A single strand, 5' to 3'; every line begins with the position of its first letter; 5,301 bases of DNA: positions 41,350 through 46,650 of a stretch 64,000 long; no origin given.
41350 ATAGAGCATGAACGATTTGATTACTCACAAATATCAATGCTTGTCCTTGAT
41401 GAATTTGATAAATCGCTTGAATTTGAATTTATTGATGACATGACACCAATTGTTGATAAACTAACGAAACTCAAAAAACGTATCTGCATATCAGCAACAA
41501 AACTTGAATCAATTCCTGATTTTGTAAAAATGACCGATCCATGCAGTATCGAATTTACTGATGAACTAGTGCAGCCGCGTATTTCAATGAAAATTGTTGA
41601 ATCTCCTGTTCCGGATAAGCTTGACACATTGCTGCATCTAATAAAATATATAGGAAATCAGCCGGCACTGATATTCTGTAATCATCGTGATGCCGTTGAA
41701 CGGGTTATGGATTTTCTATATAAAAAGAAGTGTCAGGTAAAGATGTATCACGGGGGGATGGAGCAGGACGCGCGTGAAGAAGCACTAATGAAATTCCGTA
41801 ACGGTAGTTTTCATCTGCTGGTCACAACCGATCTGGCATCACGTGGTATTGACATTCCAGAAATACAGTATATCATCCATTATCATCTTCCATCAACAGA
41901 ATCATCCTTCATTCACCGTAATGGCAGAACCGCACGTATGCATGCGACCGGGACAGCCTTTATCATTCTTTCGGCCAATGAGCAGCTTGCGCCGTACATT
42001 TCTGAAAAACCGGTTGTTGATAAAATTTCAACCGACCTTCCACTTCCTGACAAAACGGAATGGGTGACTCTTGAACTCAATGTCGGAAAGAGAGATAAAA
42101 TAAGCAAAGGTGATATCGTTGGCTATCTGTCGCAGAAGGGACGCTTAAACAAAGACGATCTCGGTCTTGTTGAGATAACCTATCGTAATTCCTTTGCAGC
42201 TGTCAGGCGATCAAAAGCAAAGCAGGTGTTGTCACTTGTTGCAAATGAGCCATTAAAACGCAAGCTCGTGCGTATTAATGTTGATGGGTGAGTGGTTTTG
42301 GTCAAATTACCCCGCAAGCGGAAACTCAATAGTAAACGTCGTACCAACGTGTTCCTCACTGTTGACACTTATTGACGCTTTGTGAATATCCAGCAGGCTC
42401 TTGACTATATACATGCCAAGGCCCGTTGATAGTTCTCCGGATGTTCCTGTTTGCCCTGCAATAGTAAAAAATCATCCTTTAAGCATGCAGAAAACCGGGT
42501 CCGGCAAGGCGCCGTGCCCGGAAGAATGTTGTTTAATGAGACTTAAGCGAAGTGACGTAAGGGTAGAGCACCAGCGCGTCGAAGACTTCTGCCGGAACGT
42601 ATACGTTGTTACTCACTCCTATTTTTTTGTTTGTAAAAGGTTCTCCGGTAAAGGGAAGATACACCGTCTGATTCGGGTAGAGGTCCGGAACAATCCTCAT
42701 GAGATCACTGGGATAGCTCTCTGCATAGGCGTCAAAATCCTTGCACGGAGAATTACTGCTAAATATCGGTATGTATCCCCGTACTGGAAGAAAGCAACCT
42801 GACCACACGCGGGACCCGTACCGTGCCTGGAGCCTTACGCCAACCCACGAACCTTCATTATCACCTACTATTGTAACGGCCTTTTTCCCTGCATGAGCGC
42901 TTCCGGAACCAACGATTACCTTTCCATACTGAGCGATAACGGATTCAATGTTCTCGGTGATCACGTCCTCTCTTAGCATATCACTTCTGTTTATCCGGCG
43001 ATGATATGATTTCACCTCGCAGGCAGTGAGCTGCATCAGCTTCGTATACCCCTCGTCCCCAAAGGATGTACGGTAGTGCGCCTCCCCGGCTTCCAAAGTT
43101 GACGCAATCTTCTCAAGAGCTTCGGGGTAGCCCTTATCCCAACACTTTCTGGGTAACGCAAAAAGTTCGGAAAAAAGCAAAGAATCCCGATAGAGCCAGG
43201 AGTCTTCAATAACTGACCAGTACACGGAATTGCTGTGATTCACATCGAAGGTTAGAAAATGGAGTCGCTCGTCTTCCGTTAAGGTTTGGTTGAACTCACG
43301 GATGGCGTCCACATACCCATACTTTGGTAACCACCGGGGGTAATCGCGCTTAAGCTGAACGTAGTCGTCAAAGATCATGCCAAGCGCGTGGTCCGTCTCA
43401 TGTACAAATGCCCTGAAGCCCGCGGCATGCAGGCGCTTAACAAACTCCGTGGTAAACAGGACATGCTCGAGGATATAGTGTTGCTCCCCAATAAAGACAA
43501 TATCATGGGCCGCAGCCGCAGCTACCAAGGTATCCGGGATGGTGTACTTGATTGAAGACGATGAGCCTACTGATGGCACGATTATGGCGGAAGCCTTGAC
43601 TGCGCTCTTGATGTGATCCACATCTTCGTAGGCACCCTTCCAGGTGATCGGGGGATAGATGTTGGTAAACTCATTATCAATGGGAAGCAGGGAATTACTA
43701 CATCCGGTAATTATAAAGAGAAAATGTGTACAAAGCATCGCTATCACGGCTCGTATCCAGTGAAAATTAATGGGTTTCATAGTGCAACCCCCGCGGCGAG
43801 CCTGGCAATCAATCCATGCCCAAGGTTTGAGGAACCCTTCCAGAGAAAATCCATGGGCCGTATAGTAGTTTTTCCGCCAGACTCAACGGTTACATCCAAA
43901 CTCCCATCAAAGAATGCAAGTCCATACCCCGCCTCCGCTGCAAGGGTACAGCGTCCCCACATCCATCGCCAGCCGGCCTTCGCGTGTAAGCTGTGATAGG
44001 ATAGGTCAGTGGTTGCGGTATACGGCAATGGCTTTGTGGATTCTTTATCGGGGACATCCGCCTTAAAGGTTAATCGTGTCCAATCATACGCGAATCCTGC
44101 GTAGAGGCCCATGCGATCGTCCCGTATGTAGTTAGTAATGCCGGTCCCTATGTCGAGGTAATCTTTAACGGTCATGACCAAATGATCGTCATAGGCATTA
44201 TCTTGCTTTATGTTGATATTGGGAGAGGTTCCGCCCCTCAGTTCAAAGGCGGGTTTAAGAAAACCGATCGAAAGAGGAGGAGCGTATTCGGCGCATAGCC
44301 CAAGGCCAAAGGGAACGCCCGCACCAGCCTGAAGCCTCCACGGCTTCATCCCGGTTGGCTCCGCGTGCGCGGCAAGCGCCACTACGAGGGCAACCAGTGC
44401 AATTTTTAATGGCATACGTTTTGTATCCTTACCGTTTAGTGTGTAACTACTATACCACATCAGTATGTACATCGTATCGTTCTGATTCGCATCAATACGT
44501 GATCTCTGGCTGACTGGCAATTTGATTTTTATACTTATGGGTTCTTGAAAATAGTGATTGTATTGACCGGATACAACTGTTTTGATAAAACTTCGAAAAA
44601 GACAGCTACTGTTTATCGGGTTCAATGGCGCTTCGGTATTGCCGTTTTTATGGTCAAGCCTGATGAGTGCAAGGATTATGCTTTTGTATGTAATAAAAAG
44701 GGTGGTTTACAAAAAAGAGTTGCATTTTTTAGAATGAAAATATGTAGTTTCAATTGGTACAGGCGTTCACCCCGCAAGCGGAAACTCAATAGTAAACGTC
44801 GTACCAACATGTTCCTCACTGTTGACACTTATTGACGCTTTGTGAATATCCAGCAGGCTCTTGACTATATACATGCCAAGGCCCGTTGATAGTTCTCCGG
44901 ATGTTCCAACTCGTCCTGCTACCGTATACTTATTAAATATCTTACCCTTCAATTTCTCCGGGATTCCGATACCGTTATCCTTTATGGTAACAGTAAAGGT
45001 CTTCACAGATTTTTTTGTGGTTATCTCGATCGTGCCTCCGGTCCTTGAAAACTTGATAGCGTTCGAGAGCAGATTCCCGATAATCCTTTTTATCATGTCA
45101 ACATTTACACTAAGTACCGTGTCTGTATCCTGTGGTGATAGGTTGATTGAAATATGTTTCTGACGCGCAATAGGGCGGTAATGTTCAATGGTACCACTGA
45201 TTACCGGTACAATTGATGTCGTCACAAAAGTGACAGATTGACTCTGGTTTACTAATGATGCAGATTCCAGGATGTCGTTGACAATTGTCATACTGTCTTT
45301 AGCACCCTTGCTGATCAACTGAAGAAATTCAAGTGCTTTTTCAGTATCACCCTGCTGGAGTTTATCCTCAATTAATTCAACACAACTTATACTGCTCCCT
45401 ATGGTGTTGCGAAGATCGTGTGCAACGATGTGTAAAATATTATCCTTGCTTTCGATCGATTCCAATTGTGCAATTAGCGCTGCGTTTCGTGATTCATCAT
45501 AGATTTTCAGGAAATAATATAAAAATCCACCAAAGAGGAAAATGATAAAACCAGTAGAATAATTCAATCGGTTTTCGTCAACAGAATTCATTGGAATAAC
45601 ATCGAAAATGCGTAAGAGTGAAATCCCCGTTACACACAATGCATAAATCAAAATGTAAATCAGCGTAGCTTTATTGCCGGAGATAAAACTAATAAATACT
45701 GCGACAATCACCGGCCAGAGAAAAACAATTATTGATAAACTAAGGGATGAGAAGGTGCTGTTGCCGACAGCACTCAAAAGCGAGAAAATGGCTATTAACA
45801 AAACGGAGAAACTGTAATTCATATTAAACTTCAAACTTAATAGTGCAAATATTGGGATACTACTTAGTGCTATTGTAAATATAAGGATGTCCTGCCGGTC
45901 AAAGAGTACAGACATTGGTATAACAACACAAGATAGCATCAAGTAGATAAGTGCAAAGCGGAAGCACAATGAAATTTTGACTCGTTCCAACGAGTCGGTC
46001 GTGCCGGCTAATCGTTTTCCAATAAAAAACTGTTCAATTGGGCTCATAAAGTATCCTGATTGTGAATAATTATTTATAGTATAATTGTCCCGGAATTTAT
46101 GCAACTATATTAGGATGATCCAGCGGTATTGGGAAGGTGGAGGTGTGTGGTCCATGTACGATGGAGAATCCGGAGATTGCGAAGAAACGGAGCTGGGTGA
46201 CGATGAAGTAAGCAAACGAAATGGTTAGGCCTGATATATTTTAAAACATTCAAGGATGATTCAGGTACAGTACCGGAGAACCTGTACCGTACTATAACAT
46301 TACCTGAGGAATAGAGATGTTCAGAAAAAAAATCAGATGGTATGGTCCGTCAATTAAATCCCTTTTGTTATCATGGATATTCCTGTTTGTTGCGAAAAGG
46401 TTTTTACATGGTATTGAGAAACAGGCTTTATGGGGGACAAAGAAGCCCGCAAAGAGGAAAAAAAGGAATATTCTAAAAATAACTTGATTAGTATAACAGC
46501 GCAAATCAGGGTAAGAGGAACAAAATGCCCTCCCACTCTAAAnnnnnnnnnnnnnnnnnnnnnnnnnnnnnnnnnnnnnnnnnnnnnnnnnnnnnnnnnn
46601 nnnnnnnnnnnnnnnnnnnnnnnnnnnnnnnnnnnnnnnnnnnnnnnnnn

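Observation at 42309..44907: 139-bp direct repeats (3' end of a histidine-kinase gene) bracket a GC-rich two-gene insert with no recombinase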

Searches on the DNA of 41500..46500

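Call 38: search_rna_families(source=window, start=41500, end=46500, threshold=evalue, max_evalue=1)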
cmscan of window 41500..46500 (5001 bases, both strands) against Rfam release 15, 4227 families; matches with E-value up to 1: 0.
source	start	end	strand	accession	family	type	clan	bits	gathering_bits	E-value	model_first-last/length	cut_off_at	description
